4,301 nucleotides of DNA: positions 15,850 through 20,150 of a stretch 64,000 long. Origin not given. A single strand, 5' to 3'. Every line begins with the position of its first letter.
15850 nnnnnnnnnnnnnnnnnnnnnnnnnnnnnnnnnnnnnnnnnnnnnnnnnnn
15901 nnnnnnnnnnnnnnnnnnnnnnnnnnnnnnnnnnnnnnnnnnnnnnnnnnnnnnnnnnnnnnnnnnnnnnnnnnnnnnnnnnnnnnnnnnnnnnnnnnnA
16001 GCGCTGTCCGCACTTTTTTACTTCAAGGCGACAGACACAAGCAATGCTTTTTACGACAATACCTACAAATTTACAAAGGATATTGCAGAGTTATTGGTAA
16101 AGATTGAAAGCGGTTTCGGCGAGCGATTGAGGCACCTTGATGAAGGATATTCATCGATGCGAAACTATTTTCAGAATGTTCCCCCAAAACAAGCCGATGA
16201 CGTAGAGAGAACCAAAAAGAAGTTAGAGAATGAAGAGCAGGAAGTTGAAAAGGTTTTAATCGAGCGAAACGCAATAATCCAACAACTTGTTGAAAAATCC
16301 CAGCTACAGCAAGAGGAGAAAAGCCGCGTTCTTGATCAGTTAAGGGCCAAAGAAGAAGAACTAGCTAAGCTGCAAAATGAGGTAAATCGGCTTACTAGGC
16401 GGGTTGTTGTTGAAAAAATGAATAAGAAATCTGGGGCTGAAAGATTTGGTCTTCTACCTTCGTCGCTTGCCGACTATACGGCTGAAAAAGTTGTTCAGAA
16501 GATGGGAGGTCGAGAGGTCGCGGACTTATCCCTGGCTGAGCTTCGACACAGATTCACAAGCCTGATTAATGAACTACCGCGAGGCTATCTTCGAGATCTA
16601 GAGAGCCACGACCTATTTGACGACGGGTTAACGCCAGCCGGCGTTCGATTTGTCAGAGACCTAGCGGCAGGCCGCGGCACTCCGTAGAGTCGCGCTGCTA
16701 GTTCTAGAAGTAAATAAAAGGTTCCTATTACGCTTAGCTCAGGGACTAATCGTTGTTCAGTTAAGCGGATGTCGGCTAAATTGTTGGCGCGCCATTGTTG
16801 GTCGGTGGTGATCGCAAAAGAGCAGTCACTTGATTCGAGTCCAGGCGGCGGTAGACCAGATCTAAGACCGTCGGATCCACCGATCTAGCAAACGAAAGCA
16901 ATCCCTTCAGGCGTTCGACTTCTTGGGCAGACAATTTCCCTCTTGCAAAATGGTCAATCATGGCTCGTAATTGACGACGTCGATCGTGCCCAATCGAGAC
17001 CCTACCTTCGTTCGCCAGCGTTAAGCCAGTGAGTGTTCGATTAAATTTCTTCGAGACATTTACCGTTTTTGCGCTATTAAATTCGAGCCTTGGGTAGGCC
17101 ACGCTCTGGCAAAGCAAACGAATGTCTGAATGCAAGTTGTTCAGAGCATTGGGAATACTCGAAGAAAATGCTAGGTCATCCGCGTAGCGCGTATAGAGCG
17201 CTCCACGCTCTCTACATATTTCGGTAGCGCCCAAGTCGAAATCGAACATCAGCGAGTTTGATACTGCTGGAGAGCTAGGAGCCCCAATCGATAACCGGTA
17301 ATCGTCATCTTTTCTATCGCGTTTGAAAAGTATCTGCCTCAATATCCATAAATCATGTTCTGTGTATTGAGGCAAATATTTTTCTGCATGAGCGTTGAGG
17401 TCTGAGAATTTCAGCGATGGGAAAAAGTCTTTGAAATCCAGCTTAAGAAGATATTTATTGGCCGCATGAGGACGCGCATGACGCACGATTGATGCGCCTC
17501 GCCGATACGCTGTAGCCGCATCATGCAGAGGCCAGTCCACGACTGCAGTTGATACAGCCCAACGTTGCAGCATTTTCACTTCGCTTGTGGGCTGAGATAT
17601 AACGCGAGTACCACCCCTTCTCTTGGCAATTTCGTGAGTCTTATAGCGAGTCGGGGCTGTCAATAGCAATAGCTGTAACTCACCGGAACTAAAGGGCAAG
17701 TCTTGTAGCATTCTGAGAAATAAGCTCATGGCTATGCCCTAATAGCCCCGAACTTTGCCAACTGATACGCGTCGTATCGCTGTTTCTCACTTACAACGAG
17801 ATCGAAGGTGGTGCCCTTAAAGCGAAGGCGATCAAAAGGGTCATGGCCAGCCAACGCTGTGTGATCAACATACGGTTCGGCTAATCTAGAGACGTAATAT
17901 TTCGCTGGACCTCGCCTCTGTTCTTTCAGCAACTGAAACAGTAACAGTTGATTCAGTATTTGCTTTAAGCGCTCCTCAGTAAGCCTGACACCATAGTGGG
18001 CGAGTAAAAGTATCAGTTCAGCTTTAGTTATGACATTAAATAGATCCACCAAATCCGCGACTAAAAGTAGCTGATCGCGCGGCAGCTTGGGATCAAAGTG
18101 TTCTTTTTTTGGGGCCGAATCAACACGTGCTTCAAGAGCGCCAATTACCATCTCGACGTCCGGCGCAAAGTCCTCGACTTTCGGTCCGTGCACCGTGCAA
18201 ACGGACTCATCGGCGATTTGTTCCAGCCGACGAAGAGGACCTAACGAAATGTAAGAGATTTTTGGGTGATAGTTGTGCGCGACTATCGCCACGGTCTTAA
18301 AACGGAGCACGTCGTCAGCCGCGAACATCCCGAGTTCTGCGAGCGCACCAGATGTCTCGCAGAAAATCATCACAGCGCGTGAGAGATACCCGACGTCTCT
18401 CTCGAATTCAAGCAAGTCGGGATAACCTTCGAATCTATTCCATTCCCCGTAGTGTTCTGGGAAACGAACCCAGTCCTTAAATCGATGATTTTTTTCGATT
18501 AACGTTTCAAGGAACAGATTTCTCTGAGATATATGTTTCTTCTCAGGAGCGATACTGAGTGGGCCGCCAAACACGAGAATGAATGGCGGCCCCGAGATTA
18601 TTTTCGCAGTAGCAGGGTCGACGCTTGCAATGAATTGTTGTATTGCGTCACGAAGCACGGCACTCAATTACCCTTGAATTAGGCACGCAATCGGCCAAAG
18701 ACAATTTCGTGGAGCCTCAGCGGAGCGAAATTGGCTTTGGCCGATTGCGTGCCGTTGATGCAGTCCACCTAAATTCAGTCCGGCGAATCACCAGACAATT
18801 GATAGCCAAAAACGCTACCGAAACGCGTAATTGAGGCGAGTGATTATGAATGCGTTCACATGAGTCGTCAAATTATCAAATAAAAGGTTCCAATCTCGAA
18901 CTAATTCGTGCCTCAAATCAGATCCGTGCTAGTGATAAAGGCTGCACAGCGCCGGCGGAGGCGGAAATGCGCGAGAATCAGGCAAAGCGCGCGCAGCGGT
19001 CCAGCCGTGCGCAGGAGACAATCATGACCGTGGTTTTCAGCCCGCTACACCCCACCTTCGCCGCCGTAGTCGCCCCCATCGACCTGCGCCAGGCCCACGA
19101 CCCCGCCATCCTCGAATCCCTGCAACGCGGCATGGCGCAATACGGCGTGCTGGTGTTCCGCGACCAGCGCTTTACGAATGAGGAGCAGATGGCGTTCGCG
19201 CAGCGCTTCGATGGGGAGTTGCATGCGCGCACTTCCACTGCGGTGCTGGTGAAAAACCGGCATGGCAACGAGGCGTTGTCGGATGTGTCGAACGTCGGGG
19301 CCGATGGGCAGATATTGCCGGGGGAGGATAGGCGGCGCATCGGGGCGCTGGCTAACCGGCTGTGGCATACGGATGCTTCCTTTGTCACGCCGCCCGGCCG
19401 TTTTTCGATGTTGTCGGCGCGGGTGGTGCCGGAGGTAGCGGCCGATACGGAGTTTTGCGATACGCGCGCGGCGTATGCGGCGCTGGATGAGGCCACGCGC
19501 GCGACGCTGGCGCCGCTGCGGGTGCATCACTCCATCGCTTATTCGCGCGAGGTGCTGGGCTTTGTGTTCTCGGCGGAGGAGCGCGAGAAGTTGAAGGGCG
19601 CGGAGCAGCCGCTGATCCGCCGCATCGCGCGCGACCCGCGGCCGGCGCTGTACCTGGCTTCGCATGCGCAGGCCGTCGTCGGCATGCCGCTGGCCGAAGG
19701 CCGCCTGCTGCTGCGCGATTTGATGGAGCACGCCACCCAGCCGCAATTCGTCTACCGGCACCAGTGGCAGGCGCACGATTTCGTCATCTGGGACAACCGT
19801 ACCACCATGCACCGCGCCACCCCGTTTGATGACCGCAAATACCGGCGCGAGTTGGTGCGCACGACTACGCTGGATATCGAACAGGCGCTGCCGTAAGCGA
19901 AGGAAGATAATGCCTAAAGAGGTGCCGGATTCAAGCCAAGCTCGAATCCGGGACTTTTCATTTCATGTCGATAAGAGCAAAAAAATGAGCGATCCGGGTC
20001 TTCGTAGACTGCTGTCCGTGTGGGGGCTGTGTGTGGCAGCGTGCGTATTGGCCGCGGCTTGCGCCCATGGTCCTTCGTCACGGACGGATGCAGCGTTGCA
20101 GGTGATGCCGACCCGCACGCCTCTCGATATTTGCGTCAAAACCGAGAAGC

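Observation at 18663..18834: Predicted msr/msd RNA: a1/a2 duplex, branching-G candidate and a 28-bp msd stem that runs into the effector start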

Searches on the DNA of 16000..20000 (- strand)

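Call 9: search_rna_families(source=window, start=16000, end=20000, threshold=evalue, max_evalue=10, show_alignments=3)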
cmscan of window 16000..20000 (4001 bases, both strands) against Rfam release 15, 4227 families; matches with E-value up to 10: 4.
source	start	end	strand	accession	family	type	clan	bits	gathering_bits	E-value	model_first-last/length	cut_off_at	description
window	18683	18751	+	RF03669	mir-2767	Gene; miRNA;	-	27.4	69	0.029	1-80/80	no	mir-2767 microRNA precursor family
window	18684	18752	-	RF03669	mir-2767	Gene; miRNA;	-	26.6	69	0.05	1-80/80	no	mir-2767 microRNA precursor family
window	19484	19564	-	RF00757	mir-275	Gene; miRNA;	-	16.5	56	7.7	1-89/89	no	mir-275 microRNA precursor family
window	17462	17507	+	RF01274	sR45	Gene; snRNA; snoRNA; CD-box;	-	15.3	40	8.7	1-55/55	no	Small nucleolar RNA sR45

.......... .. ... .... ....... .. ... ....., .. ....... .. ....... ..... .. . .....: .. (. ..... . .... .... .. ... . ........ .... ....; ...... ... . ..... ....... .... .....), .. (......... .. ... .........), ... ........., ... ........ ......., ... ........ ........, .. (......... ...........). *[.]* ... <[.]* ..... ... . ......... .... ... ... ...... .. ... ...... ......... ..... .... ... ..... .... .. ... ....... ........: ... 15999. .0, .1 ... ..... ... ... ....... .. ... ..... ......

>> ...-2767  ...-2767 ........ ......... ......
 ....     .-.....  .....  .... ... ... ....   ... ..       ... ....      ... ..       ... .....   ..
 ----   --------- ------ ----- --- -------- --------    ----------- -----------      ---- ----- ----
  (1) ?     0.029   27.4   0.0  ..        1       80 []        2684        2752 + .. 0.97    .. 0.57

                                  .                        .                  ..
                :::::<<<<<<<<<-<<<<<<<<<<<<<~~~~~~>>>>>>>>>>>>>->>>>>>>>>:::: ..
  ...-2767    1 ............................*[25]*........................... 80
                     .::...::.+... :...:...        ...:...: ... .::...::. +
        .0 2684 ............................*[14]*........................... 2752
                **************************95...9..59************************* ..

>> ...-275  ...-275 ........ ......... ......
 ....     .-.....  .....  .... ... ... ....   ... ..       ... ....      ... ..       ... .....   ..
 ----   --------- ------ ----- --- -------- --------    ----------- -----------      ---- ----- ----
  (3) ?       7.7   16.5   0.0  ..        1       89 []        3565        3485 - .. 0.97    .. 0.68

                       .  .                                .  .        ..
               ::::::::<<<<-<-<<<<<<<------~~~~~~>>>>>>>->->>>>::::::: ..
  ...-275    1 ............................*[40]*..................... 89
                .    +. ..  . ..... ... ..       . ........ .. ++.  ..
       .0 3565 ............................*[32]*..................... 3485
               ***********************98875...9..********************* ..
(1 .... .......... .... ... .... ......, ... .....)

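Call 31: search_dna_similar(query=window:18655-18845:-, collection=ecoli_genomes, mode=distant, max_evalue=0.01, max_rows=15)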
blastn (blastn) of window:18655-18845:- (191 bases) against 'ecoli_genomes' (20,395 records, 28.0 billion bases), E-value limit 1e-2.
No match.

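Call 40: build_rna_model(alignment_id=A2)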
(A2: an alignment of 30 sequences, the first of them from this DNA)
Model R1 built from alignment A2 (30 sequences, 199 columns); structure: RNAalifold consensus.
model positions 172; base pairs 43; branch points 2; effective number of sequences 1.98; information 0.59 bits per position. Calibrated on 0.2 Mb of random sequence (short: E-values are rough).
structure used (alignment columns):
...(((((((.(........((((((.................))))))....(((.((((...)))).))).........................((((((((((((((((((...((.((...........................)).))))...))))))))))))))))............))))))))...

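Call 41: search_with_rna_model(model_id=R1, sources=[window, L037, L038, L012, L025, L033, L034, L036], max_evalue=1, show_alignments=3)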
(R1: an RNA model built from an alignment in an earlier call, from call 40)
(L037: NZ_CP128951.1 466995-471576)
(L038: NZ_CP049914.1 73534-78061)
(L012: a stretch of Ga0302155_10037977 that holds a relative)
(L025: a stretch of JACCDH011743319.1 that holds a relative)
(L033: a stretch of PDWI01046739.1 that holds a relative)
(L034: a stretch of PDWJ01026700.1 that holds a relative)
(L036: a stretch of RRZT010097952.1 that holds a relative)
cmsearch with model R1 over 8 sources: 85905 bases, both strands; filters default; matches with E-value up to 1: 8.
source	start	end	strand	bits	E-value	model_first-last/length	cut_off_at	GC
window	18661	18837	-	136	4.6e-30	1-172/172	no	0.5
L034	721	897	+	67.1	8.1e-14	1-172/172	no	0.4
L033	1318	1492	+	65.5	2e-13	1-172/172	no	0.42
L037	1756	1930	+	50.5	6.7e-10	1-172/172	no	0.47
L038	1703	1868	+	41.6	8.8e-08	1-172/172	no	0.49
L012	1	43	+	30.4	3.9e-05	131-172/172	5'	0.47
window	18682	18753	+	29.9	4.9e-05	88-152/172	no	0.58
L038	1741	1760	-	12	0.85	44-63/172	no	0.7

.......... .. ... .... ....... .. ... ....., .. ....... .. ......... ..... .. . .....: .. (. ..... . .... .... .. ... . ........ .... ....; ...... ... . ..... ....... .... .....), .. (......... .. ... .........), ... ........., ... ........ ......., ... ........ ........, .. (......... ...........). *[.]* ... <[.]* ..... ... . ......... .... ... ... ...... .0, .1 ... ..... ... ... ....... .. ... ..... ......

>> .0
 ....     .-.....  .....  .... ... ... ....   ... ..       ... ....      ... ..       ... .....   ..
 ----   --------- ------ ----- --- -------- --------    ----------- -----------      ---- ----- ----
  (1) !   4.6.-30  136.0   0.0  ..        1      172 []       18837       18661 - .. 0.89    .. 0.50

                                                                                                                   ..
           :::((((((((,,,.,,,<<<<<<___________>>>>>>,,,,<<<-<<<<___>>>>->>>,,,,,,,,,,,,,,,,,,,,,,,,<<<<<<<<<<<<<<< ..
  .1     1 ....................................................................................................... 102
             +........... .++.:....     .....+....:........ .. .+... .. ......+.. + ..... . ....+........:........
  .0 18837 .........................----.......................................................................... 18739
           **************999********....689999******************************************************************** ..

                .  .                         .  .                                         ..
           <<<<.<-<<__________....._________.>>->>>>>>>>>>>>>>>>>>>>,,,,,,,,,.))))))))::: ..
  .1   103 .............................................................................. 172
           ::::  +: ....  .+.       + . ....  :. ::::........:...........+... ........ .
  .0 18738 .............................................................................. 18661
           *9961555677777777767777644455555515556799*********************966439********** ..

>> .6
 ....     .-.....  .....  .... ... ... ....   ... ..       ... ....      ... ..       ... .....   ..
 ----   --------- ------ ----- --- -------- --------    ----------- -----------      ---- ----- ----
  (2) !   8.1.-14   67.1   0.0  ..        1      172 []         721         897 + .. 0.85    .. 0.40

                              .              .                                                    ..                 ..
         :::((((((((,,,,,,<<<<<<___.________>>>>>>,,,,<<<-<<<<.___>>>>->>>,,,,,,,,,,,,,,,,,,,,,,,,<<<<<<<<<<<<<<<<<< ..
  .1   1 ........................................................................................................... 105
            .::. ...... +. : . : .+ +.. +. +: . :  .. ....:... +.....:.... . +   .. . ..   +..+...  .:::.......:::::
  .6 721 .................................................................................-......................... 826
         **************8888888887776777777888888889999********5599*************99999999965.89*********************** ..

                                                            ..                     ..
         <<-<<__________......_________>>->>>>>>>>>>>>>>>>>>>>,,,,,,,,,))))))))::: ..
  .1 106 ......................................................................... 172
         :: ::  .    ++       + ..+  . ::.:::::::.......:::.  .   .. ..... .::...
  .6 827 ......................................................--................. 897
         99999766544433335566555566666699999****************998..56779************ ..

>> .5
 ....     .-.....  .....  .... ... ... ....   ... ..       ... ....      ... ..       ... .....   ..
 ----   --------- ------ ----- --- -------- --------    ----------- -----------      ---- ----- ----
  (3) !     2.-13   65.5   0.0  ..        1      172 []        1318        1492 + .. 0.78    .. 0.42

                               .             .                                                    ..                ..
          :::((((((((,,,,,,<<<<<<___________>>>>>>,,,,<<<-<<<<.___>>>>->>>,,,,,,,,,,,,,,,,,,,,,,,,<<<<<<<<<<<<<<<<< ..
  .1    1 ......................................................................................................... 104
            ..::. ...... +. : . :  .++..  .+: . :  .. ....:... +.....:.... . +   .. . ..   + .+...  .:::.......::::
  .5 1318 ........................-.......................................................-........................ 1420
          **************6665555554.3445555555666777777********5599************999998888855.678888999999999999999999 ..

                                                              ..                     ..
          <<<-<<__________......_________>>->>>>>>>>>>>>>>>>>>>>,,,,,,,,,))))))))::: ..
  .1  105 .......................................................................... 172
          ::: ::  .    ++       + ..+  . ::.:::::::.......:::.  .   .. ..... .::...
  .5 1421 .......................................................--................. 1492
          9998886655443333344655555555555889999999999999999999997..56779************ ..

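Call 42: search_with_rna_model(model_id=R1, sources=[window, L001, L002, L003, L004, L005, L006, L007, L008, L009, L010, L011, L013, L014, L015, L016, L017, L018, L019, L020, L021, L022, L023, L026, L027, L028, L029, L031, L032, L033, L034, L035, L037, L038], max_evalue=0.000001, make_alignment=true)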
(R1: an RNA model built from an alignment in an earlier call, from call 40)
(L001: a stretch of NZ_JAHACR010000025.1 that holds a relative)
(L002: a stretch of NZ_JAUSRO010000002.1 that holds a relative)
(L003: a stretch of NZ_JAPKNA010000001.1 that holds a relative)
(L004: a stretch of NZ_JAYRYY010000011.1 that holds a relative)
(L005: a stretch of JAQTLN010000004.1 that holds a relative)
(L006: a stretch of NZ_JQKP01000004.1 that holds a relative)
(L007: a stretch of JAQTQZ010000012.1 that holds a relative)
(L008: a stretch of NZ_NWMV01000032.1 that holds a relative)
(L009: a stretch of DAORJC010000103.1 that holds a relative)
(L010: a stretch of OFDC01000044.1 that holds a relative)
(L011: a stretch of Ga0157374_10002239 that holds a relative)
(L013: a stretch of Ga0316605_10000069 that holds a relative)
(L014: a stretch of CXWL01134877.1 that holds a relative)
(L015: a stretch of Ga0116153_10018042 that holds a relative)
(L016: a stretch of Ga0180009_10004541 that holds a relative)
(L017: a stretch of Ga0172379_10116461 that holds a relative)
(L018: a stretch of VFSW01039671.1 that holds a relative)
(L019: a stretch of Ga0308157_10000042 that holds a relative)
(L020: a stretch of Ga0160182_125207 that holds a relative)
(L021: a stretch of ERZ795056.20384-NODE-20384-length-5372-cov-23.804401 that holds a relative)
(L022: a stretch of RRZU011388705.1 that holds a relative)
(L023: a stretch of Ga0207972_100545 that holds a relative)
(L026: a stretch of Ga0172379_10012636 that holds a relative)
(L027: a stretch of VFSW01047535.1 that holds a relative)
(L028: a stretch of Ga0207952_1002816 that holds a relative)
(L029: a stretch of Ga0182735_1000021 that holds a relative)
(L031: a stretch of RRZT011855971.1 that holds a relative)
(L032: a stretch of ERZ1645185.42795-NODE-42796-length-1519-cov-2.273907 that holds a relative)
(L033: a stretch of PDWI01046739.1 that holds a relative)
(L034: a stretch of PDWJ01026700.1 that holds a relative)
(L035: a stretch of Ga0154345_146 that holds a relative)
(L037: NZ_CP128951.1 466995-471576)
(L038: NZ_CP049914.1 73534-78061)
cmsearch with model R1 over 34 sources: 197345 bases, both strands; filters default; matches with E-value up to 0.000001: 51.
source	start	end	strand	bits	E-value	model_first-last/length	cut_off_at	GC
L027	1315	1486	+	178.3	1.1e-39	1-172/172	no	0.43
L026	330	503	+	173.6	1.4e-38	1-172/172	no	0.42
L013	1327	1495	+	172.7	2.4e-38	1-172/172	no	0.51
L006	2315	2494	+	171.9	3.7e-38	1-172/172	no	0.45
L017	237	409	+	171.3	5.1e-38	1-172/172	no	0.42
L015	818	995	+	170.6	7.2e-38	1-172/172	no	0.53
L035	1315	1486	+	169.4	1.4e-37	1-172/172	no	0.44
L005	2330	2501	+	169.4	1.4e-37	1-172/172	no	0.49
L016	1322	1495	+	168.8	1.9e-37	1-172/172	no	0.45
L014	361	534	+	168.3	2.6e-37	1-172/172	no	0.44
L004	2325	2495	+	166.6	6.5e-37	1-172/172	no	0.51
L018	1317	1492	+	163.9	2.7e-36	1-172/172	no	0.43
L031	172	343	+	163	4.6e-36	1-172/172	no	0.51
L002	2326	2502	+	161.9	8.3e-36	1-172/172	no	0.53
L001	1676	1846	+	159.8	2.6e-35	1-172/172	no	0.53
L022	1146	1316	+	158.5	5.3e-35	1-172/172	no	0.48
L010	1328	1499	+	156.8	1.3e-34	1-172/172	no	0.4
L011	1326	1501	+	155.3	2.9e-34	1-172/172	no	0.54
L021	333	500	+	152.6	1.3e-33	1-172/172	no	0.5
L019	1322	1493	+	152.4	1.4e-33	1-172/172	no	0.51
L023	1320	1491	+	152.3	1.5e-33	1-172/172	no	0.47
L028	719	882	+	148.2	1.4e-32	1-172/172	no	0.55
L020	1313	1483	+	147.2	2.4e-32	1-172/172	no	0.37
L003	2322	2493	+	146.2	4.1e-32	1-172/172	no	0.47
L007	2317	2488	+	143.6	1.7e-31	1-172/172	no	0.47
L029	1315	1484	+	142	4e-31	1-172/172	no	0.55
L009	2308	2484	+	141.1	6.8e-31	1-172/172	no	0.56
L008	2323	2465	+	123.5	9.4e-27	1-172/172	no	0.52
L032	364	509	+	92.1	2.4e-19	1-172/172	no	0.55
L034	721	897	+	67.1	1.9e-13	1-172/172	no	0.4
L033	1318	1492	+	65.5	4.6e-13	1-172/172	no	0.42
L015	908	975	-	51.4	9.5e-10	88-152/172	no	0.63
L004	2412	2479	-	51.1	1.2e-09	85-152/172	no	0.6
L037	1756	1930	+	50.5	1.5e-09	1-172/172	no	0.47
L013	1412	1475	-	50.5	1.6e-09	88-152/172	no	0.66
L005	2419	2481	-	48.3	5.1e-09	88-152/172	no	0.59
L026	419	483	-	46.2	1.6e-08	88-152/172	no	0.45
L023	1408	1472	-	44.3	4.5e-08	88-152/172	no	0.58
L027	1404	1466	-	43.2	8.2e-08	88-152/172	no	0.48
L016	1409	1474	-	43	9.4e-08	88-152/172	no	0.5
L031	260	324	-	42.5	1.2e-07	88-152/172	no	0.65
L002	2413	2481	-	42.5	1.2e-07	88-152/172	no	0.62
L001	1759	1827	-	42.2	1.4e-07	88-152/172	no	0.65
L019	1405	1473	-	42.2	1.4e-07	88-152/172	no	0.64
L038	1703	1868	+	41.6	2e-07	1-172/172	no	0.49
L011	1413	1481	-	41.2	2.5e-07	88-152/172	no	0.67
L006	2402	2474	-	40.9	2.9e-07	88-152/172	no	0.49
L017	327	389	-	40.9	2.9e-07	88-152/172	no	0.44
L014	452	514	-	40.5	3.6e-07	88-152/172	no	0.48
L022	1234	1297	-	38.7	9.7e-07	88-152/172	no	0.5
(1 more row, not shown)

Alignment A3: 51 matches aligned to the model, 234 columns, each read 5' to 3' on its own strand. Consensus structure (alignment columns), stored with it:
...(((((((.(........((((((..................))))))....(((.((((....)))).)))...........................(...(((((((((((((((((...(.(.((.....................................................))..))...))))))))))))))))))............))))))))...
